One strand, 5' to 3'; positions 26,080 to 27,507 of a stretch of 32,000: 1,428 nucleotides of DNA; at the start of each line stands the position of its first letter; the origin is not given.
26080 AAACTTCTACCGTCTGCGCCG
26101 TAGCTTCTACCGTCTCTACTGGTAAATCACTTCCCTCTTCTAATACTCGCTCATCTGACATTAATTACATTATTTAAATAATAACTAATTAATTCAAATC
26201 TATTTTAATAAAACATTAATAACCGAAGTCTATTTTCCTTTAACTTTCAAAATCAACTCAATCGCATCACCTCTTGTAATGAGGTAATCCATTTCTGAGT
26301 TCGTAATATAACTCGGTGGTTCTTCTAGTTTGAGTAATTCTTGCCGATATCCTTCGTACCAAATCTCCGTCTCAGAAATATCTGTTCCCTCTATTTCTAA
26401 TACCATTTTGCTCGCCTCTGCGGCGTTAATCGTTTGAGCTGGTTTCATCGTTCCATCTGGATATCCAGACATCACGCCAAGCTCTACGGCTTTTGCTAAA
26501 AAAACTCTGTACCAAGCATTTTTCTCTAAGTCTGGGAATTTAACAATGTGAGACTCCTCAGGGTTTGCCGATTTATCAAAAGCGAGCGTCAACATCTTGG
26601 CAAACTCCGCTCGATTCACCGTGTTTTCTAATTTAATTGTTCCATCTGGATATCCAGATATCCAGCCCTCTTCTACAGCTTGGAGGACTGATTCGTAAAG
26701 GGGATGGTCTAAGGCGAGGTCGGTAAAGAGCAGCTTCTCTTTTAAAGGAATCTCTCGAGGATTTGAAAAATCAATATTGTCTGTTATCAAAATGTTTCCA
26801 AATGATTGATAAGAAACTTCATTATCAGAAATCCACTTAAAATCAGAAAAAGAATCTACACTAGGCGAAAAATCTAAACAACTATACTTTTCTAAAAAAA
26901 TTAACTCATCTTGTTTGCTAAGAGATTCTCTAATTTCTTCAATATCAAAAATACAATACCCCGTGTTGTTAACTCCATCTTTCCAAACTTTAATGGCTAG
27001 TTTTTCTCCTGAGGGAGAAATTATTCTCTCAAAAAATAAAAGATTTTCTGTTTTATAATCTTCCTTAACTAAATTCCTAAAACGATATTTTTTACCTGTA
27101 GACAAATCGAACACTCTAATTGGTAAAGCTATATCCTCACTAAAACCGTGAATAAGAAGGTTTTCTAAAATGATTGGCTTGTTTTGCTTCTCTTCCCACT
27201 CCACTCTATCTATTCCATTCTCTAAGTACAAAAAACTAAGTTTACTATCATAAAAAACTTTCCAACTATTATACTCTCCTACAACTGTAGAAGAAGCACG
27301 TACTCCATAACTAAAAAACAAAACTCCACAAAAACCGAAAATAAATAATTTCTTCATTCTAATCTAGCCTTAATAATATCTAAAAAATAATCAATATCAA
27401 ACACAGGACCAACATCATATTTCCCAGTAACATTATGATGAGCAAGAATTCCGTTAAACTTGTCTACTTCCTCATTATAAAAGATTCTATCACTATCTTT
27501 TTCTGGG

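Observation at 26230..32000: A duplicated amidase plus SLH-protein cassette keeps a conserved wall anchor but has unrelated head domains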

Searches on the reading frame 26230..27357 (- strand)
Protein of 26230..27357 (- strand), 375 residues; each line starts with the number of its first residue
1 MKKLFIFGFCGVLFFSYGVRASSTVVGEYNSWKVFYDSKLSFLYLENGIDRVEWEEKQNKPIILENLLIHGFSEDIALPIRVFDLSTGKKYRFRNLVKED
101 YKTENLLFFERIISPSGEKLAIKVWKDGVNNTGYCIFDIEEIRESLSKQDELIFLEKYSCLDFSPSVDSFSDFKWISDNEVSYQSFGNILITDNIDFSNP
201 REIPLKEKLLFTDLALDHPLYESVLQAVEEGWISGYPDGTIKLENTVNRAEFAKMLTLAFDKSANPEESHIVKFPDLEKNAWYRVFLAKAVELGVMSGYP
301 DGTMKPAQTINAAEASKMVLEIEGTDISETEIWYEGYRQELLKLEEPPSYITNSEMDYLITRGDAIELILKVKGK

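Call 5: search_protein_families(library=pfam, proteins=[window:26230-27357:-], max_evalue=0.01)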
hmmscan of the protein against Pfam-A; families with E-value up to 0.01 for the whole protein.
window:26230-27357:- (375 aa): 1 family
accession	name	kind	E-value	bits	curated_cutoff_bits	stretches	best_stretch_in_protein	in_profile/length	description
PF00395.25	SLH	-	4.5e-17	62.2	20.8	2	273-315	1-43/44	S-layer homology domain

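Call 12: search_protein_families(library=ncbifam, proteins=[window:26230-27357:-], max_evalue=0.01)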
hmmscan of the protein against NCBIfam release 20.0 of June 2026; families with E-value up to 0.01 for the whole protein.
window:26230-27357:- (375 aa): 0 families

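Call 14: find_homologous_proteins(query=window:26230-27357:-, max_evalue=0.001)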
Query window:26230-27357:- (375 aa): 122 proteins with E <= 0.001 among 2530 candidates; the best 120 are listed.
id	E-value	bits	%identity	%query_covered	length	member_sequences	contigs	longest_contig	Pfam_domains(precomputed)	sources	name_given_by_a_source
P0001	4.9e-249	843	100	100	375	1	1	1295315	PF00395.26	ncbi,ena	-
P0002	1.0e-90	322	90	44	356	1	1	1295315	PF00395.26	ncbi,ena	-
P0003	5.6e-66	241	46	78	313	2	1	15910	PF00395.26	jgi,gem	-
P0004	1.3e-65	240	67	45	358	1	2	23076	PF00395.26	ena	-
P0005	5.7e-47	178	55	45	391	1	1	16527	PF00395.26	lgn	-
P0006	1.7e-42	164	49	43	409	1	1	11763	PF00395.26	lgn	-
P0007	2.1e-42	163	32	98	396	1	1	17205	PF00395.26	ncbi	-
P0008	2.2e-42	163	46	47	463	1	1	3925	PF00395.26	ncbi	-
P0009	2.2e-40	157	51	45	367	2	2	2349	PF00395.26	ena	-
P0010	5.6e-37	146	45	45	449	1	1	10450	PF00395.26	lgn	-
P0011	1.4e-36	144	47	43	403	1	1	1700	PF00395.26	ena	-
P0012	2.2e-36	144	46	44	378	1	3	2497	PF00395.26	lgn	-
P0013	2.0e-32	131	45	43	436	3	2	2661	PF00395.26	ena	-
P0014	2.0e-32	131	36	65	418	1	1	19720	PF00395.26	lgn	-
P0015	1.4e-31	128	41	47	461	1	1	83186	PF00395.26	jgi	jgi:hypothetical protein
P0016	3.6e-31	126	46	43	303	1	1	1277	PF00395.26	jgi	-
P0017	1.7e-29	121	34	29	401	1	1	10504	PF00395.26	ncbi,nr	ncbi:MAG: S-layer homology domain-containing protein [Actinobacteria bacterium]|nr:S-layer homology 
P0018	4.4e-26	110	43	43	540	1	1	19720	PF13644.12,PF00395.26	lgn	-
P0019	4.3e-25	106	39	30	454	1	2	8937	PF00395.26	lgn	-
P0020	1.3e-22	98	42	23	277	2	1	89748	PF00395.26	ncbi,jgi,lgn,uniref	ncbi:S-layer homology domain-containing protein [Peptoniphilus sp.]|jgi:hypothetical protein|uniref:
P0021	2.2e-21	94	33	39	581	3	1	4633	PF00395.26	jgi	jgi:hypothetical protein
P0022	1.1e-20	92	36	38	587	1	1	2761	PF00395.26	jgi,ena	-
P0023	1.3e-19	88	34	42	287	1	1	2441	PF00395.26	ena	-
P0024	1.4e-19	88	44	26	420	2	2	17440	PF00565.24,PF00395.26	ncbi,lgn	-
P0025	1.9e-19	88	29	56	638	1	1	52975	PF01551.30,PF00395.26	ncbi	-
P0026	2.4e-17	81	39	23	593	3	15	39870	PF01468.24,PF00395.26,PF17936.8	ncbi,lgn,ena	-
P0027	1.3e-16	79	32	42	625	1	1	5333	PF00395.26,PF15902.13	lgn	-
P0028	2.0e-16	78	27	47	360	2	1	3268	PF00395.26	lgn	-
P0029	2.0e-16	78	39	26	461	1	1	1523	PF00395.26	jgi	-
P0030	7.3e-16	76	35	30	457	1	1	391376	PF00395.26,PF13472.13,PF00657.29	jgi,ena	-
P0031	8.6e-16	76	34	37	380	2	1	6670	PF00395.26,PF00082.28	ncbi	-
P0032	9.5e-16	76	38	25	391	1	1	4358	PF00395.26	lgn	-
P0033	1.0e-15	76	36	43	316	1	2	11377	PF00395.26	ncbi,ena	-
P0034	1.5e-15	75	37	29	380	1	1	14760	PF00395.26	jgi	-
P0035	2.8e-15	74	32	44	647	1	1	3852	PF01551.30,PF00395.26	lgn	-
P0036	3.3e-14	71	36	45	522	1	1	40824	PF00395.26,PF00704.35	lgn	-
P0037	5.1e-14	70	34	42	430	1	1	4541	PF01551.30,PF00395.26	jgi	jgi:murein DD-endopeptidase MepM/ murein hydrolase activator NlpD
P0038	1.4e-13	69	36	39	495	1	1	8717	PF00395.26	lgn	-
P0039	1.7e-13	68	44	26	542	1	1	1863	PF00395.26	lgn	-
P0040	2.0e-13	68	38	31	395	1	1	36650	PF00395.26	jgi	jgi:hypothetical protein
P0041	3.2e-13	67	42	23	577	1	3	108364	PF00395.26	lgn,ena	-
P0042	4.7e-13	67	32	45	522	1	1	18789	PF00395.26,PF00704.35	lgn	-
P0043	6.1e-13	66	31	28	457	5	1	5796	PF00395.26,PF13472.13,PF00657.29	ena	-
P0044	7.5e-13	66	34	44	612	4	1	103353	PF11741.14,PF06347.20,PF01520.24,PF00395.26,PF08239.18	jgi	-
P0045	2.2e-12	65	41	29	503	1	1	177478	PF00395.26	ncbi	-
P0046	2.5e-12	64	31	37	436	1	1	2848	PF00395.26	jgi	-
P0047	3.9e-12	64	33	43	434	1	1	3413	PF14559.13,PF13431.13,PF13414.13,PF00515.35,PF13424.13,PF21033.5,PF00395.26,PF13181.13,PF07719.24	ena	-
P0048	4.1e-12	64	41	30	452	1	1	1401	PF00395.26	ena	-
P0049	4.8e-12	64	39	25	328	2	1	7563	PF00395.26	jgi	jgi:hypothetical protein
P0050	5.9e-12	63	32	35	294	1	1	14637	PF00395.26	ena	-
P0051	7.8e-12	63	32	35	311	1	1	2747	PF00395.26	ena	-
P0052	8.9e-12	63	36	33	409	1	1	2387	PF00395.26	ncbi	-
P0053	9.1e-12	63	32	35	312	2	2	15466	PF00395.26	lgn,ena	-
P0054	1.0e-11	62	32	35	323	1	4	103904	PF00395.26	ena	-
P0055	1.2e-11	62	32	35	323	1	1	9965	PF00395.26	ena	-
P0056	1.3e-11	62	32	35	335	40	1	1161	PF00395.26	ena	-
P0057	1.5e-11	62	32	35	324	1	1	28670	PF00395.26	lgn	-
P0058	1.5e-11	62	32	35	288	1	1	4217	PF00395.26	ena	-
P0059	1.5e-11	62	32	35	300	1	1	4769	PF00395.26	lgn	-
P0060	1.5e-11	62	32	35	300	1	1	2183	PF00395.26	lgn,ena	-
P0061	1.6e-11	62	32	35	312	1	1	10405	PF00395.26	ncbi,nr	ncbi:MAG: S-layer homology domain-containing protein [Clostridia bacterium]|nr:S-layer homology doma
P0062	1.6e-11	62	32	35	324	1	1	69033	PF00395.26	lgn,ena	-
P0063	1.7e-11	62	32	35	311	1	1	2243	PF00395.26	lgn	-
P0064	1.8e-11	62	32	35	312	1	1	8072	PF00395.26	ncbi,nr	ncbi:MAG: S-layer homology domain-containing protein [Clostridiales bacterium]|nr:S-layer homology d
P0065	2.3e-11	61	32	35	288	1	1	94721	PF00395.26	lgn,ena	-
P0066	2.5e-11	61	32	35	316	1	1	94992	PF00395.26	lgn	-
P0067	2.7e-11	61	32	35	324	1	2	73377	PF00395.26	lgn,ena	-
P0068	3.1e-11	61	32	35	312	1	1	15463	PF00395.26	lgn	-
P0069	3.1e-11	61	28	42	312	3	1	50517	PF00395.26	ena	-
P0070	3.4e-11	61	32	35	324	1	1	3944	PF00395.26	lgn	-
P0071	3.7e-11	61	32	35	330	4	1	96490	PF00395.26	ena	-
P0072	6.5e-11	60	32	35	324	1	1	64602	PF00395.26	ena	-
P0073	1.0e-10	59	32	35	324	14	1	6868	PF00395.26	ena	-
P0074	1.2e-10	59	34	39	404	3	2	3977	PF00395.26,PF01161.26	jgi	-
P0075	1.9e-10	58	28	49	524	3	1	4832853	PF00395.26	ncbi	-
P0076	4.1e-10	57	31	32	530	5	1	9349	PF00395.26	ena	-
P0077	5.9e-10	57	31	46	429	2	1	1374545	PF01551.30,PF00395.26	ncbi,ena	-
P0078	7.3e-10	56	36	21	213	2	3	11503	PF00395.26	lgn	-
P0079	1.3e-9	56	32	27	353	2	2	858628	PF00395.26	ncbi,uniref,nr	ncbi:S-layer homology domain-containing protein [Planococcus soli]|uniref:S-layer homology domain-co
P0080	1.9e-9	55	31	46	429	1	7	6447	PF01551.30,PF00395.26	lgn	-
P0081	3.7e-9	54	33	33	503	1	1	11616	PF00395.26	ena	-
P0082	4.0e-9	54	39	26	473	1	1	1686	PF00565.24,PF00395.26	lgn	-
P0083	1.5e-8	52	34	42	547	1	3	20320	PF00395.26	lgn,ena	-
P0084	1.5e-8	52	39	24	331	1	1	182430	PF00395.26,PF00188.33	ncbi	-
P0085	1.8e-8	52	34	25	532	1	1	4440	PF00395.26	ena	-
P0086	2.1e-8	52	29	42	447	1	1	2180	PF00395.26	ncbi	-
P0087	2.5e-8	51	36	24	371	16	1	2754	PF00395.26,PF00188.33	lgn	-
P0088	3.6e-8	51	37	24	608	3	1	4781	PF09479.17,PF18998.7,PF00395.26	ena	-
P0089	4.7e-8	50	36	31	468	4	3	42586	PF12565.14,PF00395.26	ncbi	-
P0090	8.1e-8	50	37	31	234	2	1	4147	PF00395.26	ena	-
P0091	9.7e-8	49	29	30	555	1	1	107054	PF00395.26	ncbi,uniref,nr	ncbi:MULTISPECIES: S-layer homology domain-containing protein [unclassified Sporosarcina]|uniref:S-l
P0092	1.0e-7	49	36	30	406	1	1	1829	PF00395.26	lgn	-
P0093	2.3e-7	48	37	22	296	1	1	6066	PF00395.26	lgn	-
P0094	3.5e-7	48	35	23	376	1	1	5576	PF00395.26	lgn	-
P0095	7.4e-7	46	39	26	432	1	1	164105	PF00395.26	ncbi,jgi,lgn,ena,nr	ncbi:MAG: S-layer homology domain-containing protein [Aphanothece sp. CMT-3BRIN-NPC111]|jgi:hypothet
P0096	1.4e-6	46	31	43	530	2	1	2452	PF00395.26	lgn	-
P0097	1.7e-6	45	25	43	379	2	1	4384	PF00395.26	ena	-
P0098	1.9e-6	45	40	19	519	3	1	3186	PF00395.26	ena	-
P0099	2.7e-6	45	35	26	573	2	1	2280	PF00395.26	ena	-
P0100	3.0e-6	44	30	31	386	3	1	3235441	PF00395.26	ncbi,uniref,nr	ncbi:S-layer homology domain-containing protein [Sporosarcina sp. P33]|uniref:S-layer homology domai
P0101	3.3e-6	44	31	25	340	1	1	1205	PF00395.26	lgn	-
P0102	3.5e-6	44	37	26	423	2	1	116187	PF00395.26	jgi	-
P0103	8.5e-6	43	52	15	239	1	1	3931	PF00395.26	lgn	-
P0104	9.6e-6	43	52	15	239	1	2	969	PF00395.26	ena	-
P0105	1.9e-5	42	52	15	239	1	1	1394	PF00395.26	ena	-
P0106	2.0e-5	42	52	15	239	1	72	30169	PF00395.26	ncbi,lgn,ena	-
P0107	2.2e-5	42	52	15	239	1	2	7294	PF00395.26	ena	-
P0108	2.5e-5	41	30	23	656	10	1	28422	PF00395.26,PF00082.28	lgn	-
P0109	3.6e-5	41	32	26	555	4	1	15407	PF00395.26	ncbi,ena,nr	ncbi:MAG TPA: S-layer homology domain-containing protein [Desulfotomaculum sp.]|nr:S-layer homology 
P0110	4.0e-5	41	35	31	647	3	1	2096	PF00395.26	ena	-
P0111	6.9e-5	40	27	43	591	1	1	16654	PF17820.8,PF03572.24,PF00595.30,PF13180.13,PF00395.26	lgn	-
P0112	1.0e-4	39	37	17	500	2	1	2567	PF00395.26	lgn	-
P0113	1.2e-4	39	36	19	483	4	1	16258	PF00395.26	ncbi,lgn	ncbi:MAG: S-layer homology domain-containing protein [Bacillota bacterium]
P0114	1.5e-4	39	24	43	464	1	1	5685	PF00395.26,PF00188.33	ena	-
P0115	1.9e-4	39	45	11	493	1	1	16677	PF00395.26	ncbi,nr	ncbi:MAG: Endo-1,4-beta-xylanase A precursor [Pelotomaculum sp. PtaB.Bin104]|nr:MAG: Endo-1,4-beta-x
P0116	2.2e-4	38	24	37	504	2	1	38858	PF00395.26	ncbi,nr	ncbi:MAG: S-layer homology domain-containing protein [Armatimonadetes bacterium]|nr:S-layer homology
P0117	2.5e-4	38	25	32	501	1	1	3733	PF24684.2,PF00395.26,PF01436.28,PF25021.2,PF08450.19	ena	-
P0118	4.3e-4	37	40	14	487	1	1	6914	PF00395.26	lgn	-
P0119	4.6e-4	37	37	18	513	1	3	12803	PF00395.26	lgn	-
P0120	7.4e-4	37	38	14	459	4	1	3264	PF00395.26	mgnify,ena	mgnify:CR=1 FL=1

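Call 15: find_encoding_contigs(protein=P0001, flank=10000, max_places=4)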
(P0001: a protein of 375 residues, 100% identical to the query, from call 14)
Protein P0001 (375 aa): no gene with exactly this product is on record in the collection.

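Call 16: list_cluster_members(proteins=[P0001, P0002, P0003, P0004, P0007, P0008])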
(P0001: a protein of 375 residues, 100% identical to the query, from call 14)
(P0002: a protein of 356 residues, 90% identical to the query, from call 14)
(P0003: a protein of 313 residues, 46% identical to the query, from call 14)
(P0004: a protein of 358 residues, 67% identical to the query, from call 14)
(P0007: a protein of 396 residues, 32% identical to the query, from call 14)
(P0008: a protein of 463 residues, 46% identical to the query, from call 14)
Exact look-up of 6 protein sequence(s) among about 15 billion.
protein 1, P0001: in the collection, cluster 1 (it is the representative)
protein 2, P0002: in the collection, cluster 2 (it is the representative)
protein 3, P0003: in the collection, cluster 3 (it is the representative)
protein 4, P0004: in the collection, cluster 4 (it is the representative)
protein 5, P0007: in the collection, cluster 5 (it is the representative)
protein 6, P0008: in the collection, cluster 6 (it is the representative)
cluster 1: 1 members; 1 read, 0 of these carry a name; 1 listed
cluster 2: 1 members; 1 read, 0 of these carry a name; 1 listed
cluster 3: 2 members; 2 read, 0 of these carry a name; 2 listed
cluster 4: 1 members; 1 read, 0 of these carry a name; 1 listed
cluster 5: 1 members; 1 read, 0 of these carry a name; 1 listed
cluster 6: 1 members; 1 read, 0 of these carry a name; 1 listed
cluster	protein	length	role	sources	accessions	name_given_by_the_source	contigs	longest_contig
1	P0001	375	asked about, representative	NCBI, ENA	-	-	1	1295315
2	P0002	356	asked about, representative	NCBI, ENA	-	-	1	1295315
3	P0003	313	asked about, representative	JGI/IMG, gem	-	-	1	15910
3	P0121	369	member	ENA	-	-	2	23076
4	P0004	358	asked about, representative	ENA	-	-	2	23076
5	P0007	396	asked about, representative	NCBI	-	-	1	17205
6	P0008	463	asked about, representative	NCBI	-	-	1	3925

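Call 17: find_encoding_contigs(protein=P0004, flank=10000, max_places=4)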
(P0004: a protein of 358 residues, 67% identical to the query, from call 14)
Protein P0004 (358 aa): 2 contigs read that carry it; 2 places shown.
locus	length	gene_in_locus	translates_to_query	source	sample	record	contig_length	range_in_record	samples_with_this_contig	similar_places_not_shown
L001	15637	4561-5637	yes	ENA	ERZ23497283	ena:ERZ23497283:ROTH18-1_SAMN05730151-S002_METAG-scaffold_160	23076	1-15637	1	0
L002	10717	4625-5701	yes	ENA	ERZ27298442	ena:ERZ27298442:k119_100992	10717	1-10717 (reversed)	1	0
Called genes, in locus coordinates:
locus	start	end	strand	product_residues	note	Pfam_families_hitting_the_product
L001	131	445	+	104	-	PF20772:TACO1_YebC_N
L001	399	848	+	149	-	PF01709:Transcrip_reg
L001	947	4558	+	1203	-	PF01510:Amidase_2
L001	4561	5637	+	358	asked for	PF00395:SLH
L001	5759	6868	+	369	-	PF00395:SLH (weak)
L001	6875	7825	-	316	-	PF01699:Na_Ca_ex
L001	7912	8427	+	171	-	-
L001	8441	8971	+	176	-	-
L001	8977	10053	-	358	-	PF16326:ABC_tran_CTD (weak), PF03462:PCRF, PF00472:RF-1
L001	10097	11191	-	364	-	-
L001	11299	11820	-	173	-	PF12327:FtsZ_C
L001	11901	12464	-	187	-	-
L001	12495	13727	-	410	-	PF11104:PilM_2 (faint), PF14450:FtsA (weak), PF02491:SHS2_FTSA, PF06723:MreB_Mbl, PF14450:FtsA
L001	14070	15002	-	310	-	PF02739:5_3_exonuc_N, PF01367:5_3_exonuc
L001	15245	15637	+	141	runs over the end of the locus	-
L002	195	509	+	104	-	PF20772:TACO1_YebC_N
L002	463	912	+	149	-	PF01709:Transcrip_reg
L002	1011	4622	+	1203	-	PF01510:Amidase_2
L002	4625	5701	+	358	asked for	PF00395:SLH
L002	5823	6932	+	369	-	PF00395:SLH (weak)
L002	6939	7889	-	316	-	PF01699:Na_Ca_ex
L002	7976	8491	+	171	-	-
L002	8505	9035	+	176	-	-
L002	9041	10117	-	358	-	PF16326:ABC_tran_CTD (weak), PF03462:PCRF, PF00472:RF-1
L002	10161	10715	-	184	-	?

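Call 18: find_encoding_contigs(protein=P0007, flank=10000, max_places=4)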
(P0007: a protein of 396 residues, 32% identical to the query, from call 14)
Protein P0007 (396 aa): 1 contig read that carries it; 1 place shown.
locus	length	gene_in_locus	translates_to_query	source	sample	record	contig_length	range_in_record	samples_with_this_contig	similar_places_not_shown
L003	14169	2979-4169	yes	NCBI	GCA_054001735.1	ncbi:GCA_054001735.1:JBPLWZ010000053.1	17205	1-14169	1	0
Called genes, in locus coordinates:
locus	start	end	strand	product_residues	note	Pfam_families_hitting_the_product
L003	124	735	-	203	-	PF06028:DUF915 (faint)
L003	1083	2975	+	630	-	PF08239:SH3_3 (faint), PF01510:Amidase_2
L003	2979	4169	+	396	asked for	PF00395:SLH (weak)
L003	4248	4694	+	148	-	PF00383:dCMP_cyt_deam_1, PF14437:MafB19-deam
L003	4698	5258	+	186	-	PF00186:DHFR_1, PF01872:RibD_C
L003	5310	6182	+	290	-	PF00763:THF_DHG_CYH, PF02882:THF_DHG_CYH_C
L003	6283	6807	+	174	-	PF01458:SUFBD_core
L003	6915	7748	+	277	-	PF21088:MS_channel_1st (weak), PF00924:MS_channel_2nd, PF21082:MS_channel_3rd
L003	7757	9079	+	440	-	PF01225:Mur_ligase, PF08245:Mur_ligase_M, PF02875:Mur_ligase_C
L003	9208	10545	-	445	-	PF02844:GARS_N, PF01071:GARS_A, PF02843:GARS_C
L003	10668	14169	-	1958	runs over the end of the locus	PF13205:Big_5 (faint), PF01835:MG2, PF07703:A2M_BRD, PF00207:A2M, PF17973:bMG10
